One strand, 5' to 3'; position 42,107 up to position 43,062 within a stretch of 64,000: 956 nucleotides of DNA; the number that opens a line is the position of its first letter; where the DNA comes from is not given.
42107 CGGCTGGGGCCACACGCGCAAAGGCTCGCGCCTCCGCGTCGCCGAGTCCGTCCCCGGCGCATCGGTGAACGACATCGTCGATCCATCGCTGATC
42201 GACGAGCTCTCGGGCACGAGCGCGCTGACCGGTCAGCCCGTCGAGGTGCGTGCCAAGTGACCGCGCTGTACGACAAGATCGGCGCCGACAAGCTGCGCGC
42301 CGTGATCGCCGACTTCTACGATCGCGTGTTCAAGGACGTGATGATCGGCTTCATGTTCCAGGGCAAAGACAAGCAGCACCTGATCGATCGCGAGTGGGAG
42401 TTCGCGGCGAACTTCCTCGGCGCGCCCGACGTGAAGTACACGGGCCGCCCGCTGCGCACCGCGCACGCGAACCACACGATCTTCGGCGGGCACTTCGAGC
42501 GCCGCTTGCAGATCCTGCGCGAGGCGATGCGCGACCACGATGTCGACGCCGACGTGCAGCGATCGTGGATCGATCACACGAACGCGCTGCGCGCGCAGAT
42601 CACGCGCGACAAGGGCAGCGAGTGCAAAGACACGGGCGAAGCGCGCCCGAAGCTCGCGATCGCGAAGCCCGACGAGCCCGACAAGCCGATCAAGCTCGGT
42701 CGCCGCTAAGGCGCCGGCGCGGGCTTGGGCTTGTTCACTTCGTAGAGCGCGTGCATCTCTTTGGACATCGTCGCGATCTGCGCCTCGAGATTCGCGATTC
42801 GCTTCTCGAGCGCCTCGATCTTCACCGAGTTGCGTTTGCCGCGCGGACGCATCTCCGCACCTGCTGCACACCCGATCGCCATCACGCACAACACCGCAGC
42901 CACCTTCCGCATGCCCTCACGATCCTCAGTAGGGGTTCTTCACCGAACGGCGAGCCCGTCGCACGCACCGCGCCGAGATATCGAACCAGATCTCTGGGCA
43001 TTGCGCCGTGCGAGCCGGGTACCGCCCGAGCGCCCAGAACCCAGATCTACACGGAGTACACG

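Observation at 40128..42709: Molybdopterin oxidoreductase translationally coupled (GTGA) to a truncated haemoglobin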

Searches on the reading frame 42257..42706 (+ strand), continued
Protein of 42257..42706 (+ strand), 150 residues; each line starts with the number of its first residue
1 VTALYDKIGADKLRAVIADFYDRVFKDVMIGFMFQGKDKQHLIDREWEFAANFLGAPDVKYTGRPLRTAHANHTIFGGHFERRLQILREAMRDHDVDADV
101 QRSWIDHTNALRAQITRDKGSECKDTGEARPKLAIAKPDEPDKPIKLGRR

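Call 78: find_encoding_contigs(protein=P0503, flank=5000, max_places=1)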
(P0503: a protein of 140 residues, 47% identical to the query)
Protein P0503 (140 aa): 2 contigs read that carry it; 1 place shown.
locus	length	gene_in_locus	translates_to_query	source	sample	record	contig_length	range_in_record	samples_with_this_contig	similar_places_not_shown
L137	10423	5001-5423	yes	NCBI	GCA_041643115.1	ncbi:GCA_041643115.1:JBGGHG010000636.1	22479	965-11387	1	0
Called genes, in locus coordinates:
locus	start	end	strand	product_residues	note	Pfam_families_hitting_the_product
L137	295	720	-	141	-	PF01797:Y1_Tnp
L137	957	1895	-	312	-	-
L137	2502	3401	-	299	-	-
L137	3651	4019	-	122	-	PF25212:HVO_A0114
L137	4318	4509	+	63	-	-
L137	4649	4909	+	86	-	-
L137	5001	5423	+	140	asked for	PF01152:Bac_globin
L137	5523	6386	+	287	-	PF02219:MTHFR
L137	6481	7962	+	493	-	PF01336:tRNA_anti-codon, PF00152:tRNA-synt_2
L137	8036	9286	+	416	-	PF12704:MacB_PCD, PF02687:FtsX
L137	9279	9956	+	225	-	PF00005:ABC_tran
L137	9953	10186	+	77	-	-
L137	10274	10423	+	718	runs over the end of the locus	PF07244:POTRA, PF08479:POTRA_2 (faint), PF07244:POTRA, PF01103:Omp85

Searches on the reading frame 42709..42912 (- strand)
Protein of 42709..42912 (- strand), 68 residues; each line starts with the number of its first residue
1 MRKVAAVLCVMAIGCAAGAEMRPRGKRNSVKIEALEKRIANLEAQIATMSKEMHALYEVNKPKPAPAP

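Call 86: search_protein_families(library=pfam, proteins=[window:42709-42912:-], max_evalue=0.01)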
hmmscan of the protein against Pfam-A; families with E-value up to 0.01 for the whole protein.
window:42709-42912:- (68 aa): 2 families
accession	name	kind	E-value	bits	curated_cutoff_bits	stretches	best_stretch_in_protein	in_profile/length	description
PF16326.10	ABC_tran_CTD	-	0.00068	20.2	32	1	31-54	9-32/69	ABC transporter C-terminal domain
PF23991.1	DUF7310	-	0.0075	17.2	40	1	17-60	24-67/83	Coiled-coil region of unknown function (DUF7310)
